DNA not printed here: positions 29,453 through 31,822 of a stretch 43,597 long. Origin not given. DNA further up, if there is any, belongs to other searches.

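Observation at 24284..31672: PfaD-type enoyl reductase fused to the N-terminus of a PfaA-like KS-AT-2xACP-KR, preceded by a degenerate NMO-like segment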

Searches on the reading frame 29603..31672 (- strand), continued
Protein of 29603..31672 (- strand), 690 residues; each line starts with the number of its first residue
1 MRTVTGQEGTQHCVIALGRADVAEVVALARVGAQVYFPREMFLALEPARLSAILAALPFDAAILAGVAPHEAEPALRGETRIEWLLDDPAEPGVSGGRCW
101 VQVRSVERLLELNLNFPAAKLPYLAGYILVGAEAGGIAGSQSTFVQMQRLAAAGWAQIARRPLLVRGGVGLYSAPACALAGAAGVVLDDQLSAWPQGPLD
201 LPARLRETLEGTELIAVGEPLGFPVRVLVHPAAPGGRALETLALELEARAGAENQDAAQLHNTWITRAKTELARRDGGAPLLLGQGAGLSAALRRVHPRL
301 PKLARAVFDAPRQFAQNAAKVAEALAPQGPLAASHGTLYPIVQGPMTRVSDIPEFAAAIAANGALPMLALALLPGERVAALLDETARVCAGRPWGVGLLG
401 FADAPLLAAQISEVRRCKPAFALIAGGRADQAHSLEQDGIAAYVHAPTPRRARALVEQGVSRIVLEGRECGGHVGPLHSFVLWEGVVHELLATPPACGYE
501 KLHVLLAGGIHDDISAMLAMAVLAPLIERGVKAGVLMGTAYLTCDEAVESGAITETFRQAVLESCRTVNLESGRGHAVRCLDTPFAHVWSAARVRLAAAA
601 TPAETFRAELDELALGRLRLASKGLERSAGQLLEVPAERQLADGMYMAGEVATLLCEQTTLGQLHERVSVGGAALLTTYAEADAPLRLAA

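Call 29: find_related_loci(query=A1, collection=genome_contigs, flank=10000)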
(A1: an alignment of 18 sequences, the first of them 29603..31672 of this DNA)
Query A1 (690 aa) in genome_contigs; peptide patterns used: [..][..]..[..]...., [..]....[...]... (x = any residue, [..] = any of these).
599 stretches matched a pattern (row limit reached: there are more); 592 encode a relative of the query (tblastn E <= 1e-3); the best 80 are kept; 80 distinct loci.
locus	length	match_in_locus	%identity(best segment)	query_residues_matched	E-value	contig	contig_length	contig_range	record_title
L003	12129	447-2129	45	124-690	3e-135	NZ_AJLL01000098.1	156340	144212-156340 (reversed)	Fischerella thermalis PCC 7521 contig00099, whole genome shotgun sequence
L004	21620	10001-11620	46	126-676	1e-129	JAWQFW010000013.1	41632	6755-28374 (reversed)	MAG: Oscillatoria sp. PMC 1068.18 PMC1068_57_length_41632_cov_16.344782, whole genome shotgun sequence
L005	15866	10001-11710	45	92-679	5e-128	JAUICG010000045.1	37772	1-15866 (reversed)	MAG: Gammaproteobacteria bacterium isolate 7_bin.18 NODE_1332_length_37772_cov_1.912445, whole genome shotgun sequence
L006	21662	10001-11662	46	124-683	6e-125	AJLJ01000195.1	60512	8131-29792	Fischerella muscicola SAG 1427-1 = PCC 73103 contig00203, whole genome shotgun sequence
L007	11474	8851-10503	47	122-684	6e-125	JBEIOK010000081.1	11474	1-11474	MAG: Nevskiaceae bacterium isolate Sample-106-S6-bin-115 Sample_106_S6-bin_115-k141_335489, whole genome shotgun sequenc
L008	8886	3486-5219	45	100-676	5e-125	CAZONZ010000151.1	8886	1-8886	MAG TPA_asm: uncultured bacterium isolate SRP128890_co1_79 genome assembly, contig: NODE_11157_length_8886_cov_12.612841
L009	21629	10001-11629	47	126-681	2e-124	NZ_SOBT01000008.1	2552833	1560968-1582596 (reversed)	Panacagrimonas perspica strain DSM 26377 Ga0244566_101, whole genome shotgun sequence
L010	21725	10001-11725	44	92-680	4e-124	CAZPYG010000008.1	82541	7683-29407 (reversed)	MAG TPA_asm: uncultured bacterium isolate SRP332253_co2_75 genome assembly, contig: NODE_213_length_82541_cov_6.521713,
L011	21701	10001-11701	46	98-677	3e-124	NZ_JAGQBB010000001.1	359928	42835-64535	Synechococcus sp. Tobar12-5m-g Tobar-12-5m-g-C1, whole genome shotgun sequence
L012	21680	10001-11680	42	126-685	7e-124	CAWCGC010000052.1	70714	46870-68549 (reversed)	MAG: Bryobacteraceae bacterium isolate MFD09368.bin.2.32 genome assembly, contig: contig_93552, whole genome shotgun seq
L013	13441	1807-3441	44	126-681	2e-123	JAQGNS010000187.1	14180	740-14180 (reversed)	MAG: Nevskia sp. isolate RYN_593 scaffold_1231871, whole genome shotgun sequence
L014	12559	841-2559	44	92-686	2e-123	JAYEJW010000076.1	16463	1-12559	MAG: Pseudomonadota bacterium isolate MAG153 MAG153_76, whole genome shotgun sequence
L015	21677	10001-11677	43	126-683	2e-121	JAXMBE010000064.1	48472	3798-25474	MAG: Isosphaeraceae bacterium isolate STL-PLA28 C1.179.fa-64, whole genome shotgun sequence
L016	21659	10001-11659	43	124-676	4e-121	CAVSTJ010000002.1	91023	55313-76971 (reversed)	MAG: uncultured Acidobacteriaceae bacterium isolate MFD09671.bin.2.138 genome assembly, contig: contig_28500, whole geno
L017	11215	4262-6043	43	92-680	2e-121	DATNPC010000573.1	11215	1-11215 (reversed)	MAG TPA_asm: Allocoleopsis sp. isolate SMAG_U16471 k141_198901, whole genome shotgun sequence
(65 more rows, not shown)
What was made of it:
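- At least 592 loci (call 29).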

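Call 44: predict_structure(alignment_id=A2)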
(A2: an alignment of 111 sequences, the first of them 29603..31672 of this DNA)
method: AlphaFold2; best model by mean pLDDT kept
length: 690 residues; sequences in the alignment: 111
mean_pLDDT: 92.4   pTM: 0.93
mean pLDDT of the five models: 92.4, 90.6, 90.1, 88.0, 87.5
residues with pLDDT >= 90: 542; 70-90: 127; 50-70: 6; < 50: 15
segments of 3 or more residues with pLDDT < 50: 1-9, 685-690
pLDDT, mean of each block of 10 residues (from residue 1): 39 78 90 87 86 88 83 77 85 78 95 84 91 94 97 90 93 96 94 90 92 94 92 89 91 88 92 85 96 96 94 94 98 99 96 98 98 97 98 98 97 98 97 98 98 98 98 95 98 98 98 98 98 98 98 98 97 94 97 93 96 97 97 98 98 97 98 94 52
secondary structure, 60 per line:
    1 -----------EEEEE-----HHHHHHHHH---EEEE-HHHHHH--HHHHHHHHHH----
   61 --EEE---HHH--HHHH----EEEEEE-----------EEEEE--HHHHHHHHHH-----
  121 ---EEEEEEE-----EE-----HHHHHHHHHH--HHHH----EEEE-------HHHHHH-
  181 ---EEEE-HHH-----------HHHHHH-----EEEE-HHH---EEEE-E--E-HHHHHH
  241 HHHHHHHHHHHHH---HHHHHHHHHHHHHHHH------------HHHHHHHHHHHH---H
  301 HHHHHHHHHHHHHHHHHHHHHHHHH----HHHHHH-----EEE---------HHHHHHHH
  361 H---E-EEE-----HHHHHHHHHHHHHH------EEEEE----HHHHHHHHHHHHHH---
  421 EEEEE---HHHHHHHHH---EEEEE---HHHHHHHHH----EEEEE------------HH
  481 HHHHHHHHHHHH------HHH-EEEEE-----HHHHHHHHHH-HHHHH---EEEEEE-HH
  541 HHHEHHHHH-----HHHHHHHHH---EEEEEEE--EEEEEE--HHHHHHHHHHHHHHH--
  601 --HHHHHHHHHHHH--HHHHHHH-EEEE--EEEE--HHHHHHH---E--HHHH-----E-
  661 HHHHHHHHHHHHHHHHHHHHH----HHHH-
elements in order (helices of 4 or more, strands of 3 or more residues): E12-16 H22-30 E34-37 H39-44 H47-56 E63-65 H74-77 E82-87 E99-103 H106-115 E124-130 H143-152 H155-158 E163-166 H174-179 E184-187 H203-208 E214-217 E225-228 H235-253 H257-272 H285-296 H300-325 H330-335 E341-343 H353-361 E367-369 H375-388 E395-399 H404-417 E421-425 H429-437 E441-445 H449-457 E462-466 H479-492 E503-507 H513-522 H524-528 E532-537 H539-543 H545-549 H555-563 E567-573 E576-581 H584-598 H603-614 H617-623 E625-628 E631-634 H637-643 H650-653 H661-681 H686-689
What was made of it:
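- Rigid didomain: AF2 on residues 1-690 gives pLDDT 92.4 and pTM 0.93 (call 44). The high pTM of the isolated didomain already implies an extensive ER contact (call 44).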

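Call 48: fold_search(model_id=the predicted structure, library=pdb)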
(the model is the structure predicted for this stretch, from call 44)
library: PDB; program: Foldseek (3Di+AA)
matches with E <= 10: 1629; with E <= 0.001: 171
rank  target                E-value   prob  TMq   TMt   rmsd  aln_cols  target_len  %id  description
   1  3bo9_A                3.1e-20  1.00  0.41  0.88   2.3       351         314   22  Crystal structure of putative nitroalkan dioxygenase (TM0800) from Thermotoga maritima at 2.71 A resolution (released 2007-12-25)
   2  7l00_C                2.0e-19  1.00  0.41  0.87   2.5       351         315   22  Crystal Structure of C. difficile Enoyl-Acyl Carrier Protein Reductase (FabK) in Complex with an Inhibitor (released 2021-12-22)
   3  7l00_A                5.6e-19  1.00  0.41  0.89   2.4       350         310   21  Crystal Structure of C. difficile Enoyl-Acyl Carrier Protein Reductase (FabK) in Complex with an Inhibitor (released 2021-12-22)
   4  7l00_B                9.0e-19  1.00  0.41  0.89   2.5       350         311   22  Crystal Structure of C. difficile Enoyl-Acyl Carrier Protein Reductase (FabK) in Complex with an Inhibitor (released 2021-12-22)
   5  2z6i_B                1.9e-18  1.00  0.42  0.87   2.6       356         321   21  Crystal Structure of S. pneumoniae Enoyl-Acyl Carrier Protein Reductase (FabK) (released 2008-04-01)
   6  2z6i_A                2.7e-18  1.00  0.42  0.88   2.5       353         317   21  Crystal Structure of S. pneumoniae Enoyl-Acyl Carrier Protein Reductase (FabK) (released 2008-04-01)
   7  9pl0_B                7.0e-18  1.00  0.41  0.87   2.5       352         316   24  The structure of the Fusobacterium nucleatum Enoyl-Acyl Carrier Protein Reductase (FabK) bound to an inhibitor (released 2026-01-28)
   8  5gvj_B                7.8e-18  1.00  0.39  0.88   2.6       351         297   22  Structure of FabK (M276A) mutant from Thermotoga maritima (released 2017-04-26)
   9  2z6j_A                1.8e-17  1.00  0.40  0.88   2.7       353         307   21  Crystal Structure of S. pneumoniae Enoyl-Acyl Carrier Protein Reductase (FabK) in Complex with an Inhibitor (released 2008-04-01)
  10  9pl0_E                2.1e-17  1.00  0.41  0.88   2.4       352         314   24  The structure of the Fusobacterium nucleatum Enoyl-Acyl Carrier Protein Reductase (FabK) bound to an inhibitor (released 2026-01-28)
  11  5gvh                  2.3e-17  1.00  0.41  0.89   2.4       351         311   22  Structure of FabK from Thermotoga maritima (released 2017-06-07)
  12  9pl0_A                2.8e-17  1.00  0.41  0.87   2.5       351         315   24  The structure of the Fusobacterium nucleatum Enoyl-Acyl Carrier Protein Reductase (FabK) bound to an inhibitor (released 2026-01-28)
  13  2z6j_B                3.1e-17  1.00  0.40  0.86   3.3       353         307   21  Crystal Structure of S. pneumoniae Enoyl-Acyl Carrier Protein Reductase (FabK) in Complex with an Inhibitor (released 2008-04-01)
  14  5gvj_A                7.1e-17  1.00  0.38  0.87   3.1       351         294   21  Structure of FabK (M276A) mutant from Thermotoga maritima (released 2017-04-26)
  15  6e2a                  2.2e-15  1.00  0.41  0.83   2.9       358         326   20  Crystal structure of NADH:quinone reductase PA1024 from Pseudomonas aeruginosa PAO1 in complex with NAD+ (released 2019-02-06)
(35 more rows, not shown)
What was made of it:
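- On NMO/FabK-type TIM-barrel FMN oxidoreductase superfamily (Pfam PF03060), ER half, residues 331-690: Foldseek to FabK gives E 3e-20 and TM 0.87-0.89 (call 48).
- On PfaD family: PfaD structures rank 43-45 with TM 0.46-0.50 (call 48).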

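Call 64: find_encoding_contigs(protein=P0087, flank=9000, max_places=1)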
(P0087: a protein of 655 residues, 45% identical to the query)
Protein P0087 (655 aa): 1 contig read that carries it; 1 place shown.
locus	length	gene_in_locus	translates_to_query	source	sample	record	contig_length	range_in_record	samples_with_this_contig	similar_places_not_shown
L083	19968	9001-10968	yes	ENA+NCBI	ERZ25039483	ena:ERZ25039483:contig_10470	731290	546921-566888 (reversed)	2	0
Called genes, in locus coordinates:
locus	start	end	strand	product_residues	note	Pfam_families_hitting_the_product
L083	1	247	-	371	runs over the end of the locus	PF00437:T2SSE, PF13401:AAA_22 (faint)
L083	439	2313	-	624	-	PF05157:MshEN, PF00437:T2SSE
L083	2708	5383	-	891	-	PF01326:PPDK_N, PF00391:PEP-utilizers, PF02896:PEP-utilizers_C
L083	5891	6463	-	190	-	PF18955:DUF5698, PF10035:DUF2179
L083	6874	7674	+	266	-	-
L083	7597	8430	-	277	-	-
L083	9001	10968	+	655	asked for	PF03060:NMO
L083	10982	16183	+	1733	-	PF00109:ketoacyl-synt, PF02801:Ketoacyl-synt_C, PF16197:KAsynt_C_assoc (weak), PF00698:Acyl_transf_1, PF00550:PP-binding (weak), PF13561:adh_short_C2 (faint), PF08659:KR, PF00106:adh_short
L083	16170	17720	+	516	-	PF00109:ketoacyl-synt, PF02801:Ketoacyl-synt_C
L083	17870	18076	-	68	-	-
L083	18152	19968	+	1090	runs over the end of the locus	PF00698:Acyl_transf_1, PF00550:PP-binding (weak), PF14765:PS-DH (weak), PF01648:ACPS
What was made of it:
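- In at least one relative the N-domain and ER may travel together as a separate 655-aa gene, split from the KS (L083, call 64).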

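Call 65: find_encoding_contigs(protein=P0090, flank=9000, max_places=1)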
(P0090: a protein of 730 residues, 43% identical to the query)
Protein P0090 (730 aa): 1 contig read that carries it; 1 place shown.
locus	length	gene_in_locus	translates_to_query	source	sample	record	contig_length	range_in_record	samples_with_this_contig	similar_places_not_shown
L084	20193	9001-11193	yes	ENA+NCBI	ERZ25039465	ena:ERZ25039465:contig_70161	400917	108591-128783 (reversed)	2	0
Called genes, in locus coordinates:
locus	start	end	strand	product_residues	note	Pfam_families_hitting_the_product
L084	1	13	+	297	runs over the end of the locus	PF13354:Beta-lactamase2, PF00144:Beta-lactamase (weak)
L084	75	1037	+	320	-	PF00268:Ribonuc_red_sm (faint)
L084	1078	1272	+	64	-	PF06348:DUF1059 (weak)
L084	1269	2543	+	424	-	PF00067:p450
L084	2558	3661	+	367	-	PF08240:ADH_N, PF16912:Glu_dehyd_C, PF00107:ADH_zinc_N, PF13602:ADH_zinc_N_2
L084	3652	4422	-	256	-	PF00753:Lactamase_B, PF23023:Anti-Pycsar_Apyc1 (weak)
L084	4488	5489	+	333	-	PF01636:APH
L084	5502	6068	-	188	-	PF00857:Isochorismatase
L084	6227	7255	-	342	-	PF03976:PPK2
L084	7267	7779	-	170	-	PF06897:DUF1269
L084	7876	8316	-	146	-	PF09851:SHOCT (weak)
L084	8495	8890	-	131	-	PF13428:TPR_14 (weak), PF13432:TPR_16 (weak), PF14559:TPR_19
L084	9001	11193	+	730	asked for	PF03060:NMO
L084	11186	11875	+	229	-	PF00109:ketoacyl-synt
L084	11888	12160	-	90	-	-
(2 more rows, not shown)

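Call 69: find_related_loci(query=window:29603-31672:-, collection=metagenome_contigs, flank=10000)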
Query window:29603-31672:- (690 aa) in metagenome_contigs; peptide patterns used: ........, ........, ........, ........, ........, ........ (x = any residue, [..] = any of these).
139 stretches matched a pattern; 2 encode a relative of the query (tblastn E <= 1e-3); 2 distinct loci.
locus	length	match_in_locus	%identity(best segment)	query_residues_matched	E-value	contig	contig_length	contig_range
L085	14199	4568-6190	41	126-682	1e-104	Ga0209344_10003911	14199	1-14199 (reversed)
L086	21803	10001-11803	38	47-682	1e-104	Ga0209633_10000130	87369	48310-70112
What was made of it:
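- Tried and rejected: The metagenome scan gave only two distant loci at 38-41% identity (call 69).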

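Call 70: search_dna_similar(query=window:29603-31672:-, collection=plasmids, mode=protein, max_rows=15)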
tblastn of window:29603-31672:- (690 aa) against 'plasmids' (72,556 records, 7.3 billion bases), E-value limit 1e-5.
Records with a match: 13; places in all: 13; records where one place covers at least 80% of the query: 1.
Best place of each record, by identity: <60% 13.
By first word of the organism name: Azospirillum 5; Streptomyces 2; Rhodobacteraceae 1; Methylosinus 1; Beijerinckia 1; Ilyobacter 1; Collinsella 1; Nostoc 1.
By predicted mobility (MOB-suite, as given by PLSDB): non-mobilizable 8; mobilizable 4; conjugative 1.
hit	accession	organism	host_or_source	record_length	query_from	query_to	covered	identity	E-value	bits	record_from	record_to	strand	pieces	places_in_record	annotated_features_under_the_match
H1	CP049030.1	Rhodobacteraceae bacterium SC52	Apostichopus japonicus,pure ...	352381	111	680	83%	45.9%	2e-85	301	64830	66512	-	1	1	SDR family NAD(P)-dependent oxidoreductase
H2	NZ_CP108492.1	Streptomyces sp. NBC_01243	-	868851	319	685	53%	50.4%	6e-77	276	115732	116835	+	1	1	type I polyketide synthase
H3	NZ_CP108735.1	Streptomyces sp. NBC_00984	-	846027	322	685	53%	50.3%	5e-76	274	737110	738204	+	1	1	SDR family oxidoreductase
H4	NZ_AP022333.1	Methylosinus sp. C49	-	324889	299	676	55%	42.7%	3e-66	245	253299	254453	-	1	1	type I polyketide synthase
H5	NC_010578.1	Beijerinckia indica subsp. indica ATCC 9039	-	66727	325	676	51%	43.1%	4e-67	248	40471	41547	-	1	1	type I polyketide synthase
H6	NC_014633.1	Ilyobacter polytropus DSM 2926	marine mud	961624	339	660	47%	24.4%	8e-6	57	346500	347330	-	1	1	fabK: enoyl-[acyl-carrier-protein] reductase FabK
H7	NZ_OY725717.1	Collinsella aerofaciens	-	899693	330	633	44%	25.8%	1e-6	60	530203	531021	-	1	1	fabK: enoyl-[acyl-carrier-protein] reductase FabK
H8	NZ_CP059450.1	Azospirillum brasilense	Prokaryotes,soil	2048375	387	560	25%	30.1%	4e-6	58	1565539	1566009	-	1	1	none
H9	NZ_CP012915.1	Azospirillum brasilense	Digitaria eriantha,microbe,root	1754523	387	560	25%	30.1%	5e-6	58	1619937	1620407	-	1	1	none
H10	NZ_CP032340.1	Azospirillum brasilense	soil sample,Agricultural field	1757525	387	560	25%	30.1%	5e-6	58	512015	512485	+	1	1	none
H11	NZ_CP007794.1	Azospirillum argentinense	Triticum aestivum L.,Root,wheat ...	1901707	387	560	25%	30.1%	5e-6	58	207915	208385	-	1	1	record has no annotation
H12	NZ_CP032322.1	Azospirillum argentinense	soil sample,Agricultural field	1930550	387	560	25%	30.1%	7e-6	57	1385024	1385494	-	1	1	record has no annotation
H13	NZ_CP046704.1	Nostoc sp. ATCC 53789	-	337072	446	585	20%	36.8%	3e-6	58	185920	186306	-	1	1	nitronate monooxygenase family protein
